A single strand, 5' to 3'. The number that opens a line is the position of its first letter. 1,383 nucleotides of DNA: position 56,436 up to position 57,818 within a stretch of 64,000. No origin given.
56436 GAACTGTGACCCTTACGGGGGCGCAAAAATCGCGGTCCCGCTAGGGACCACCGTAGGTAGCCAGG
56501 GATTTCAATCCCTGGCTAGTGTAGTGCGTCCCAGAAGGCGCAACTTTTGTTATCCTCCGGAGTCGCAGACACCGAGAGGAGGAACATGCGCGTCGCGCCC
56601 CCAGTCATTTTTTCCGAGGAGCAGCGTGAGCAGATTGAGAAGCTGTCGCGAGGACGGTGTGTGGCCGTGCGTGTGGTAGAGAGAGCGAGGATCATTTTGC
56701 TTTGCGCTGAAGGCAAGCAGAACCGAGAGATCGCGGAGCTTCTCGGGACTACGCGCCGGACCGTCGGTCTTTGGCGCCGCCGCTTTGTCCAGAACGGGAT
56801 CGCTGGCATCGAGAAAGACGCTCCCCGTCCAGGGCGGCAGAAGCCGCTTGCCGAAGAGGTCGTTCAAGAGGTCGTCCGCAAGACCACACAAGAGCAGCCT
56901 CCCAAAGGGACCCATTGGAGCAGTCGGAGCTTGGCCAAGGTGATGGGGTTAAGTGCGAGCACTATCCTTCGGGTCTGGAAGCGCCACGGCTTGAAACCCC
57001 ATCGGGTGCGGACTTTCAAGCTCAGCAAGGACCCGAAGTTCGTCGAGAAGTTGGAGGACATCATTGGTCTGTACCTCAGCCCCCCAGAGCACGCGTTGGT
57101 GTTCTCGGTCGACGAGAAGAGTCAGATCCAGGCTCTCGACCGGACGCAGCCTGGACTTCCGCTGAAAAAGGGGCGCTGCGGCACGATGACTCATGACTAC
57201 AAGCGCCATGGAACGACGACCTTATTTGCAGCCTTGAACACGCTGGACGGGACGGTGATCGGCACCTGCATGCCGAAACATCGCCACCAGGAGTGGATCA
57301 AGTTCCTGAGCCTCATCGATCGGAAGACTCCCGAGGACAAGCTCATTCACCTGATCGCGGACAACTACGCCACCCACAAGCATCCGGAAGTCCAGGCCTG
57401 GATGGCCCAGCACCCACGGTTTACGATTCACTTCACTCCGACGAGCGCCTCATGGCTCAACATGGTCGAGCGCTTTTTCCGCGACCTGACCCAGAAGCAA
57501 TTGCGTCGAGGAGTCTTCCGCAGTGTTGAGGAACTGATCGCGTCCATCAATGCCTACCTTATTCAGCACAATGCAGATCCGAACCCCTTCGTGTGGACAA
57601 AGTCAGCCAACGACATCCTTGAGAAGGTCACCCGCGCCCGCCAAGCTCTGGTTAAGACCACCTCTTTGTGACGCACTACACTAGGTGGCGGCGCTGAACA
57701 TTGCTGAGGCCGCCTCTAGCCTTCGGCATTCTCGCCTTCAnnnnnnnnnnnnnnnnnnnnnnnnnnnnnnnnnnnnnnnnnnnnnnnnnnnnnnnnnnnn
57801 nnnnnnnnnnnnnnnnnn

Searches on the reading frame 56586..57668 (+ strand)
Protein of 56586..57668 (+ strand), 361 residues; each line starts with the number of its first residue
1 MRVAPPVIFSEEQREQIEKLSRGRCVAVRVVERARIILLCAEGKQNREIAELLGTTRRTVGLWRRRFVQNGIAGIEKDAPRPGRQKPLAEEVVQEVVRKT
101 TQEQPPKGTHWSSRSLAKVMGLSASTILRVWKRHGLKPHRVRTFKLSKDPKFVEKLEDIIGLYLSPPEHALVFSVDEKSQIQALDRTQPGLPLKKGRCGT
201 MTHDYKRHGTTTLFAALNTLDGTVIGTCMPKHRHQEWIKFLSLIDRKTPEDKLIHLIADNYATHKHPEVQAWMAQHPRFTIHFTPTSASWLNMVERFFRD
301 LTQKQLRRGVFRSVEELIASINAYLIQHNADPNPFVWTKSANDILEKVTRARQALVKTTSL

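Call 95: search_protein_families(library=pfam, max_evalue=0.01, proteins=[window:56586-57668:+])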
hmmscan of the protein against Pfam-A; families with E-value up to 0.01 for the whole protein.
window:56586-57668:+ (361 aa): 11 families
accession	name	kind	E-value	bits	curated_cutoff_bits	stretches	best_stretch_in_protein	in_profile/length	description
PF13358.12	DDE_3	-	6e-20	72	28.6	1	175-318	5-146/146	DDE superfamily endonuclease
PF13551.12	HTH_29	-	9.3e-14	51.7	28.1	1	33-91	1-61/64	Winged helix-turn helix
PF13384.12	HTH_23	-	1.9e-13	50.2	24.6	1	28-74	2-48/50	Homeodomain-like domain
PF13565.12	HTH_32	-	4.4e-12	46.8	33.7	1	59-131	1-73/73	Homeodomain-like domain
PF13518.12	HTH_28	-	5.4e-12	46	25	1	32-83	1-49/52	Helix-turn-helix domain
PF08281.18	Sigma70_r4_2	-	1.5e-05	25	25.7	1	33-66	15-49/54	Sigma-70, region 4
PF18024.7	HTH_50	-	2.6e-05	24.3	27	1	109-136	22-49/50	Helix-turn-helix domain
PF13936.12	HTH_38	-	9.6e-05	22.5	27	0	31-60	8-37/44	Helix-turn-helix domain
PF00196.25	GerE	-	0.0018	18.3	23.5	1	36-66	10-40/57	Bacterial regulatory proteins, luxR family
PF02796.21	HTH_7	-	0.0019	18.7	23.8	0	34-60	12-38/45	Helix-turn-helix domain of resolvase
PF12728.13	HTH_17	-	0.0033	18.1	27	0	48-66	6-24/51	Helix-turn-helix domain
